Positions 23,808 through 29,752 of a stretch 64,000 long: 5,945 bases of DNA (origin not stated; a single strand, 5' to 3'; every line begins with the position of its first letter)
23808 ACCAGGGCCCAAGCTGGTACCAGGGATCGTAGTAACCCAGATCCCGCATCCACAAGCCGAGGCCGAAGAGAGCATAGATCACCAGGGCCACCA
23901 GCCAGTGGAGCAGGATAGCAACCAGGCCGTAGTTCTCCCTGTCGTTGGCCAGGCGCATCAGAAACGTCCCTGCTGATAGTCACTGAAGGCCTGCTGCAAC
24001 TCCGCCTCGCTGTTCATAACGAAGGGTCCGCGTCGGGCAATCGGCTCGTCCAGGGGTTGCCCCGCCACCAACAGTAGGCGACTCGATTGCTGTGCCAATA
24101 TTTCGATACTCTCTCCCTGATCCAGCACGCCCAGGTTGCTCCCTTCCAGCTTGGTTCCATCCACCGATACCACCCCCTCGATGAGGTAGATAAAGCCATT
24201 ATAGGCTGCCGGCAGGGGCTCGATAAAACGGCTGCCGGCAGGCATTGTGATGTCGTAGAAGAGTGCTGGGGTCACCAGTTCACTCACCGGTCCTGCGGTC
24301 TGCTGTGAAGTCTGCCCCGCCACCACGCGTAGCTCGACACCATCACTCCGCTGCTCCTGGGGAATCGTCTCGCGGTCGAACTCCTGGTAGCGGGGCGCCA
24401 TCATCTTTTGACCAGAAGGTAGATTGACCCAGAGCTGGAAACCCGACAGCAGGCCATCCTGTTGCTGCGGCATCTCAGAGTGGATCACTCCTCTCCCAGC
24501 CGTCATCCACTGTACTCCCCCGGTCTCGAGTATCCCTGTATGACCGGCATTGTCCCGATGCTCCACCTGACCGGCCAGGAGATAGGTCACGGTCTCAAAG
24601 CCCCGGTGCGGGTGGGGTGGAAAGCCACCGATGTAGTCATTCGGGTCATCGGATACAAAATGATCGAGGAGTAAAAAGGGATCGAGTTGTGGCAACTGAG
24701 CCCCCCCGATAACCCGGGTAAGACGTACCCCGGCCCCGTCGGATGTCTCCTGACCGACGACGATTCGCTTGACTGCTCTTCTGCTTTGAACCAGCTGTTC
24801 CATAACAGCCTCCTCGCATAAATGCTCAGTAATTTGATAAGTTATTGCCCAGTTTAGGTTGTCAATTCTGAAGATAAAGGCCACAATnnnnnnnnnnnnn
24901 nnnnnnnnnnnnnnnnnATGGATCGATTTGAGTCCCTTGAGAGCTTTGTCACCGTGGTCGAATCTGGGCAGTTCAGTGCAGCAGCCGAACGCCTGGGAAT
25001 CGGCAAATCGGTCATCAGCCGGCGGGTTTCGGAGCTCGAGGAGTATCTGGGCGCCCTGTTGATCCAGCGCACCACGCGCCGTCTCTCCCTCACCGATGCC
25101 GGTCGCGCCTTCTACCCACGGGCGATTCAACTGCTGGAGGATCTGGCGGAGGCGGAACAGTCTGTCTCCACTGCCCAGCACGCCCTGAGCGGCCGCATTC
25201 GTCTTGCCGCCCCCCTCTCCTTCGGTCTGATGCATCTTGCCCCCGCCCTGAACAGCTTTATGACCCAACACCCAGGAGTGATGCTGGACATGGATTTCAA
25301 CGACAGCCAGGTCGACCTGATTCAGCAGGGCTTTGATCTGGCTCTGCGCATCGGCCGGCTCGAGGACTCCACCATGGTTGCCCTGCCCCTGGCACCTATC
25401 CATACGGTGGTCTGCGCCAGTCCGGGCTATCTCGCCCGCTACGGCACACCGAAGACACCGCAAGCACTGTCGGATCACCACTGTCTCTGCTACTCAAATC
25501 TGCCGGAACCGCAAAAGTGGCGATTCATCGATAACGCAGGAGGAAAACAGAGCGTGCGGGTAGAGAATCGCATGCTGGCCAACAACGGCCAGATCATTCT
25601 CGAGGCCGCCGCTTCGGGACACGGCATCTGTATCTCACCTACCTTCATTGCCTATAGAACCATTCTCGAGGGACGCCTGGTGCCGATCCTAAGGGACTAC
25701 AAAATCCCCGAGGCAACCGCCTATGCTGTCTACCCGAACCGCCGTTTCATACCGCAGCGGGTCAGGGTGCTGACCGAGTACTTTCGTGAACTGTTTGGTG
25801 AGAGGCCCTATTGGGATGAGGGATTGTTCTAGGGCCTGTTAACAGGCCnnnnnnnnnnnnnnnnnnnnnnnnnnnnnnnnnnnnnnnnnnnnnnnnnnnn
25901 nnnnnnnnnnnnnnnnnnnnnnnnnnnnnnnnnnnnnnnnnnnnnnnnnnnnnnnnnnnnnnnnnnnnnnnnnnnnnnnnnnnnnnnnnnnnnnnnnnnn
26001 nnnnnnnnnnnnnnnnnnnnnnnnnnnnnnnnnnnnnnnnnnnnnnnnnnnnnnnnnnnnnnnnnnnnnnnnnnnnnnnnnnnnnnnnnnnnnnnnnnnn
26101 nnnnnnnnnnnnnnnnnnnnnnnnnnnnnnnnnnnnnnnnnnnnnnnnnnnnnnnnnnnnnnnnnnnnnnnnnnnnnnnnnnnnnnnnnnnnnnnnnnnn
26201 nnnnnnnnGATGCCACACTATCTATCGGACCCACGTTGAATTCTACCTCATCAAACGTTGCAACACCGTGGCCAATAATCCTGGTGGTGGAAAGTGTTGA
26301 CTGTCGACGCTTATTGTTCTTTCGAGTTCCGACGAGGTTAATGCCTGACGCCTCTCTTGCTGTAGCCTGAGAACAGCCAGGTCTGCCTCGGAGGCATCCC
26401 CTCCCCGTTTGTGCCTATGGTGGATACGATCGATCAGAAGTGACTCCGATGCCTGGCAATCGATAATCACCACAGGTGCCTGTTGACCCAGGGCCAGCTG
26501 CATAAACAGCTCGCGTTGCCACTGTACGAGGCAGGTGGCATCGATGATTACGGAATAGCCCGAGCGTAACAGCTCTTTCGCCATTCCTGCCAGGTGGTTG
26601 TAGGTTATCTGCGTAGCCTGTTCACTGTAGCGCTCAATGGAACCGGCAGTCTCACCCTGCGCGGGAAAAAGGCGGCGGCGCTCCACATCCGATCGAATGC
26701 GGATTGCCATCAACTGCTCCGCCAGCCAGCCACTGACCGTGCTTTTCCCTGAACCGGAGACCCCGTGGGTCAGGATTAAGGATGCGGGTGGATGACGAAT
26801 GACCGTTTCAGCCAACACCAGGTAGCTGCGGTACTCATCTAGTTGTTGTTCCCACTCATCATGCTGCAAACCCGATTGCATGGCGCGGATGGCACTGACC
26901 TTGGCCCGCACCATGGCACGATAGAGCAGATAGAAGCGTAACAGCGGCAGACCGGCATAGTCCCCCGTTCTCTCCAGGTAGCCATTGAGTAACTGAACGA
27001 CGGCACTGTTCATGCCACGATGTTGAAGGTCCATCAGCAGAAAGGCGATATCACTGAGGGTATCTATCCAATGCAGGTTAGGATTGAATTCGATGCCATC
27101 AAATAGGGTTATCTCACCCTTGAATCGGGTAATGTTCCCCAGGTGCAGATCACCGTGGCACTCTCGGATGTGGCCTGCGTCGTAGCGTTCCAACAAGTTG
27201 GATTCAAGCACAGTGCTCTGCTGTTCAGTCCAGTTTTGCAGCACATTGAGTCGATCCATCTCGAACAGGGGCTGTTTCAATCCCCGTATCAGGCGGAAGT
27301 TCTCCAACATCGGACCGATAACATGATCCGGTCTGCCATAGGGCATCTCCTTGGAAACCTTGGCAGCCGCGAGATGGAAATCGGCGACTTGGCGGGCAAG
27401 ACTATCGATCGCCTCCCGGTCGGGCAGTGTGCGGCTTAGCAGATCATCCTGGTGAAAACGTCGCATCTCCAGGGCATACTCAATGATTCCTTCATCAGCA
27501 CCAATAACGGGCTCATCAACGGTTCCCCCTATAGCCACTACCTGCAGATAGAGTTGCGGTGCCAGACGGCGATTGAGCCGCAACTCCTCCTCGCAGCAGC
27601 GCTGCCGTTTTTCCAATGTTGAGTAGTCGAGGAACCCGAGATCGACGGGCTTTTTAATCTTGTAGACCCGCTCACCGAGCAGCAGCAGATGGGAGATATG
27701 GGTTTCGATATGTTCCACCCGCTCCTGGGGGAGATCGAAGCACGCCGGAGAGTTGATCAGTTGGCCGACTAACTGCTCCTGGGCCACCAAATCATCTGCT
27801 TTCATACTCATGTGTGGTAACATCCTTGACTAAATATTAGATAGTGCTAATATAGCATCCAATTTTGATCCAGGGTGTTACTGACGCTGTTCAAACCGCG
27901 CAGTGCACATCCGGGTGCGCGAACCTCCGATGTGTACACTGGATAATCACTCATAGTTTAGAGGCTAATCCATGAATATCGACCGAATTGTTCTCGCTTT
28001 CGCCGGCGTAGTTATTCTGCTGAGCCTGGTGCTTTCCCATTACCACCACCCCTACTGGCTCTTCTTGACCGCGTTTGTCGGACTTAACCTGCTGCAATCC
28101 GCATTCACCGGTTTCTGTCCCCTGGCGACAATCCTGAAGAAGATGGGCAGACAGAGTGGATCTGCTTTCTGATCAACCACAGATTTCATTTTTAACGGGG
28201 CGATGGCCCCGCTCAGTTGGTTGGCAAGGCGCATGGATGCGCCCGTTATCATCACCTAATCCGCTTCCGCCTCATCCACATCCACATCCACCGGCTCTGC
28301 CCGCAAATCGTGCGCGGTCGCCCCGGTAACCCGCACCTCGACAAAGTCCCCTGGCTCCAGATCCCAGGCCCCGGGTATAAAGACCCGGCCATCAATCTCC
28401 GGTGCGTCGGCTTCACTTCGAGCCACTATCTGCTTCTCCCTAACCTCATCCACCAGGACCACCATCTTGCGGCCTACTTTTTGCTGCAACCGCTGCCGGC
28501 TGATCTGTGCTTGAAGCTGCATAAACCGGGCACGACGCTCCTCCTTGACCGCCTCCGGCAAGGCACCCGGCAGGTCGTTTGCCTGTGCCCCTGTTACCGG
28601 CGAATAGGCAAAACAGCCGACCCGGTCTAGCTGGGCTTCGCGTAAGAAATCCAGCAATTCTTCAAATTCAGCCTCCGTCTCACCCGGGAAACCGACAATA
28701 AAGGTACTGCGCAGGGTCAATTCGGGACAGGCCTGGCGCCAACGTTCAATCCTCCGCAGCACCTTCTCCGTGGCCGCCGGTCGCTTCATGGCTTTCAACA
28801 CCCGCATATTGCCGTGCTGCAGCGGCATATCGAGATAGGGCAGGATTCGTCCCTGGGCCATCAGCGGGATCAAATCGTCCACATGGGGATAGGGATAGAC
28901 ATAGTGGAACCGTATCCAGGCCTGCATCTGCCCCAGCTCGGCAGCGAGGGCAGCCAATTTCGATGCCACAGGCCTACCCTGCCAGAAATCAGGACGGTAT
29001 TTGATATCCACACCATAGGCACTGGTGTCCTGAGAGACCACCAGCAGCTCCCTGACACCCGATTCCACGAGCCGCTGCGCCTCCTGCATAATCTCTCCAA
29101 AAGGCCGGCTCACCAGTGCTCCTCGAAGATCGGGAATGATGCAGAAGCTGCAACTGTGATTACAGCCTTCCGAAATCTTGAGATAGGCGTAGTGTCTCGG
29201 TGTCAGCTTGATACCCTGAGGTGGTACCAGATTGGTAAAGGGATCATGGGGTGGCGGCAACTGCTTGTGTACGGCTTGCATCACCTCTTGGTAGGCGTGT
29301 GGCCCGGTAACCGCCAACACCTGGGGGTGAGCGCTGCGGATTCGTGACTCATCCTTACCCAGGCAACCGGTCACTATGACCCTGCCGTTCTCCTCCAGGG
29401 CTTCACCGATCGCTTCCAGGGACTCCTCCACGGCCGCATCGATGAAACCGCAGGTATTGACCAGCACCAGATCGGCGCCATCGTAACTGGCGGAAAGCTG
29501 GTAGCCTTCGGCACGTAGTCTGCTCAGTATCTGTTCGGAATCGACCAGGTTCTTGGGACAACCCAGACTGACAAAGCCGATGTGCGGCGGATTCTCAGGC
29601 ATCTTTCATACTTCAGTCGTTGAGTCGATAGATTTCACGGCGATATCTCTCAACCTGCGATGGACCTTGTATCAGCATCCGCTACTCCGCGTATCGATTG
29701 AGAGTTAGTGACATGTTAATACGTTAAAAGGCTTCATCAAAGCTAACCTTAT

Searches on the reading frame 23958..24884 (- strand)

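Call 61: search_protein_families(library=pfam, proteins=[window:23958-24884:-], max_evalue=0.000001)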
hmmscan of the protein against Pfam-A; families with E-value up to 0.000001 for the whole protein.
window:23958-24884:- (308 aa): 2 families
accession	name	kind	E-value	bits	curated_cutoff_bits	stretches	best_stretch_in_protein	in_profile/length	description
PF02678.22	Pirin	-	1.2e-35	122.2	26.1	1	53-153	2-108/108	Pirin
PF05726.19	Pirin_C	-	7.3e-29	100.6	27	1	210-308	2-102/103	Pirin C-terminal cupin domain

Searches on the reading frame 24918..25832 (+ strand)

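Call 61: search_protein_families(library=pfam, proteins=[window:24918-25832:+], max_evalue=0.000001)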
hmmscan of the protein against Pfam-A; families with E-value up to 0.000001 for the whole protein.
window:24918-25832:+ (304 aa): 2 families
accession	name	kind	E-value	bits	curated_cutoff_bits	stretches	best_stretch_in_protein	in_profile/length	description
PF03466.25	LysR_substrate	-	8.7e-43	146.6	28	1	89-292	3-207/209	LysR substrate binding domain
PF00126.33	HTH_1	-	5.9e-20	71.4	26.6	1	5-63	2-60/60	Bacterial regulatory helix-turn-helix protein, lysR family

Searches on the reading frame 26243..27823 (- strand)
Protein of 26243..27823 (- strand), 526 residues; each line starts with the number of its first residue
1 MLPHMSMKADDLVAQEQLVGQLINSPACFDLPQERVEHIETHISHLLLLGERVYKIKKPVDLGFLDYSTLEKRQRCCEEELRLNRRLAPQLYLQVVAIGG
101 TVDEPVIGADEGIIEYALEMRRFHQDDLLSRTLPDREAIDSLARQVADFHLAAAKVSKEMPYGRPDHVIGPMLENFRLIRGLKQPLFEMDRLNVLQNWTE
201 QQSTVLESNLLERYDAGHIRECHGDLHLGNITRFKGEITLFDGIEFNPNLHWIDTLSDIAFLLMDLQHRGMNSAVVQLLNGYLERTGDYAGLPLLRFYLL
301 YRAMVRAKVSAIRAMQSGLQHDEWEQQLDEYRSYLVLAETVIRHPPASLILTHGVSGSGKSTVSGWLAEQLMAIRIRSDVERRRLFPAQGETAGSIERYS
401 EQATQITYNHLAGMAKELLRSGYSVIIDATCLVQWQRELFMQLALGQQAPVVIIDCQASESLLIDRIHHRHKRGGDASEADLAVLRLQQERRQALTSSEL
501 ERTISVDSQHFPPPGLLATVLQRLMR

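Call 61: search_protein_families(library=pfam, proteins=[window:26243-27823:-], max_evalue=0.000001)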
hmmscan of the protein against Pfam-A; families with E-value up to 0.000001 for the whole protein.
window:26243-27823:- (526 aa): 1 family
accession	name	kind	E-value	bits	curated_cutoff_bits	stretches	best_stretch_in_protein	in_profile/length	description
PF13671.12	AAA_33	-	1.2e-36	126.6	27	1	349-494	1-142/143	AAA domain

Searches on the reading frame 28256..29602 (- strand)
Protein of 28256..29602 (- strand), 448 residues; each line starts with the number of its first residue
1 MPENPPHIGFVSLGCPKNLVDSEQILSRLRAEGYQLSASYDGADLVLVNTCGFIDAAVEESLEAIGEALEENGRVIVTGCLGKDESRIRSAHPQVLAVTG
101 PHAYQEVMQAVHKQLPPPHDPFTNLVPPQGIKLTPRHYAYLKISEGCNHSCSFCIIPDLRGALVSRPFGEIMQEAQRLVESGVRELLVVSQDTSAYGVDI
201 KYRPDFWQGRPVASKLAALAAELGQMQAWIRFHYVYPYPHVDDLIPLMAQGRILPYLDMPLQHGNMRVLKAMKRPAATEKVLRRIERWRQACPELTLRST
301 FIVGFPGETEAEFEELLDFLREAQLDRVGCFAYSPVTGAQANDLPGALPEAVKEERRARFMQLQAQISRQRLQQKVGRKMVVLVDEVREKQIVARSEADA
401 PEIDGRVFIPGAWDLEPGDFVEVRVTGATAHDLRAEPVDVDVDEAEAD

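Call 61: search_protein_families(library=pfam, proteins=[window:28256-29602:-], max_evalue=0.000001)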
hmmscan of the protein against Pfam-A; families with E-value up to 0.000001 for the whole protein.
window:28256-29602:- (448 aa): 3 families
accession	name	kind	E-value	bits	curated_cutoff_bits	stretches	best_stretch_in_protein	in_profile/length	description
PF04055.27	Radical_SAM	-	2.6e-26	93.2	29.5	1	142-320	2-166/166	Radical SAM superfamily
PF00919.26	UPF0004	-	3.9e-20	72.1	27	1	9-98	3-96/98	Uncharacterized protein family UPF0004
PF18693.7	TRAM_2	-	5.7e-20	71.7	27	1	376-438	1-63/63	TRAM domain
